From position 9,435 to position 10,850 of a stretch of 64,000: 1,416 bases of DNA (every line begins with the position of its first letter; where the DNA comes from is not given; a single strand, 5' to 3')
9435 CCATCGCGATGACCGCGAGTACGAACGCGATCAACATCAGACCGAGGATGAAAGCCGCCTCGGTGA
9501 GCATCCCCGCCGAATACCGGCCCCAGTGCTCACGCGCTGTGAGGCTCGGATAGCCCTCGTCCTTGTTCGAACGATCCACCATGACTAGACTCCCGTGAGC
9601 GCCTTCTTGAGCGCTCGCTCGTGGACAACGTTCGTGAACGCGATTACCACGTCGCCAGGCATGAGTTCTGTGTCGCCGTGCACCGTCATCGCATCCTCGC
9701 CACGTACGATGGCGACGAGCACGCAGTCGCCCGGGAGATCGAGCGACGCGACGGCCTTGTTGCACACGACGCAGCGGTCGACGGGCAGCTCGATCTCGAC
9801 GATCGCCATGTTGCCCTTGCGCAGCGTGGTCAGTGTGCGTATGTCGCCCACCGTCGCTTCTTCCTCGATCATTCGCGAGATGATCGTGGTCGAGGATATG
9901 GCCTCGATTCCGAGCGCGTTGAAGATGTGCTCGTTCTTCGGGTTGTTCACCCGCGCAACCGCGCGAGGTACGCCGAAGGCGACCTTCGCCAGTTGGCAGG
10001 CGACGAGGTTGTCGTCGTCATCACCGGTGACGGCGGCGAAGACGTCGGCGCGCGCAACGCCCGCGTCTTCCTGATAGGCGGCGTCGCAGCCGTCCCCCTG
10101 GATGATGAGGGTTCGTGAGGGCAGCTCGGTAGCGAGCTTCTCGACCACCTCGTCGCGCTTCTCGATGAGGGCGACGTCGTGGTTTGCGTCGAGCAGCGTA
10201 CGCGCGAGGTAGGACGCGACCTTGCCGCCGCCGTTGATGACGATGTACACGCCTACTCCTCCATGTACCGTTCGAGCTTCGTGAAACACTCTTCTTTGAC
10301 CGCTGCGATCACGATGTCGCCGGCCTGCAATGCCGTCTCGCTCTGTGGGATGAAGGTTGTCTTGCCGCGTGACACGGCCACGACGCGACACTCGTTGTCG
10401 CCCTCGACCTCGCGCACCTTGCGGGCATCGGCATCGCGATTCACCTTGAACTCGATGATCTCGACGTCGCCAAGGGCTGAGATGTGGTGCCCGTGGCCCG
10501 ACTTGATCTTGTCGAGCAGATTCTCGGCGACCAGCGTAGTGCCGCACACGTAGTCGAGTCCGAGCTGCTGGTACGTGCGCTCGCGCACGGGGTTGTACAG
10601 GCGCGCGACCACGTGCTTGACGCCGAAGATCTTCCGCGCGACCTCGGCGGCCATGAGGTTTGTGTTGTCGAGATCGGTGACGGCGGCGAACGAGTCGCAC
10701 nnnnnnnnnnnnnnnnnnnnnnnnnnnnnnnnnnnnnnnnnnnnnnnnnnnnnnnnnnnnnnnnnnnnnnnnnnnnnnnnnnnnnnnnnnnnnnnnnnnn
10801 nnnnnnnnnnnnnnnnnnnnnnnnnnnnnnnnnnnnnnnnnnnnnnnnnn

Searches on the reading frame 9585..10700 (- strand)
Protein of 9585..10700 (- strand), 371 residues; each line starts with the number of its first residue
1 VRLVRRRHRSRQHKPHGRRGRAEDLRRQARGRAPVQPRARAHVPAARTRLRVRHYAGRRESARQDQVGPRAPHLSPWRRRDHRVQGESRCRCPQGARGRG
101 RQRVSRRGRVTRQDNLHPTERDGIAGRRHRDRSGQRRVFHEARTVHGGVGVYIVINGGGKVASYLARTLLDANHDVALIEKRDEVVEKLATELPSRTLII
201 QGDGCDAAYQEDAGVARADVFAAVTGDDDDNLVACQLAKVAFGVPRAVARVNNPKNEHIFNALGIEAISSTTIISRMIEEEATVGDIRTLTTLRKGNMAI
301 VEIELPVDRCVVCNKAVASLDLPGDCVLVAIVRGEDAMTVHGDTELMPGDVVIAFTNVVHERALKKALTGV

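Call 33: search_protein_families(library=pfam, proteins=[window:9585-10700:-], max_evalue=0.01)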
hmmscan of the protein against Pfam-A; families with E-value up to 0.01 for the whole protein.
window:9585-10700:- (371 aa): 3 families
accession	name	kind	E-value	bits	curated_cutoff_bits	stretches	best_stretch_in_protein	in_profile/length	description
PF02254.24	TrkA_N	-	2.2e-25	89.6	23.8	1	153-270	1-115/116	TrkA-N domain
PF02080.26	TrkA_C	-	6e-09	36.1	27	1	302-367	3-69/71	TrkA-C domain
PF13241.12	NAD_binding_7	-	0.00065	20.7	22.1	1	153-239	10-83/104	Putative NAD(P)-binding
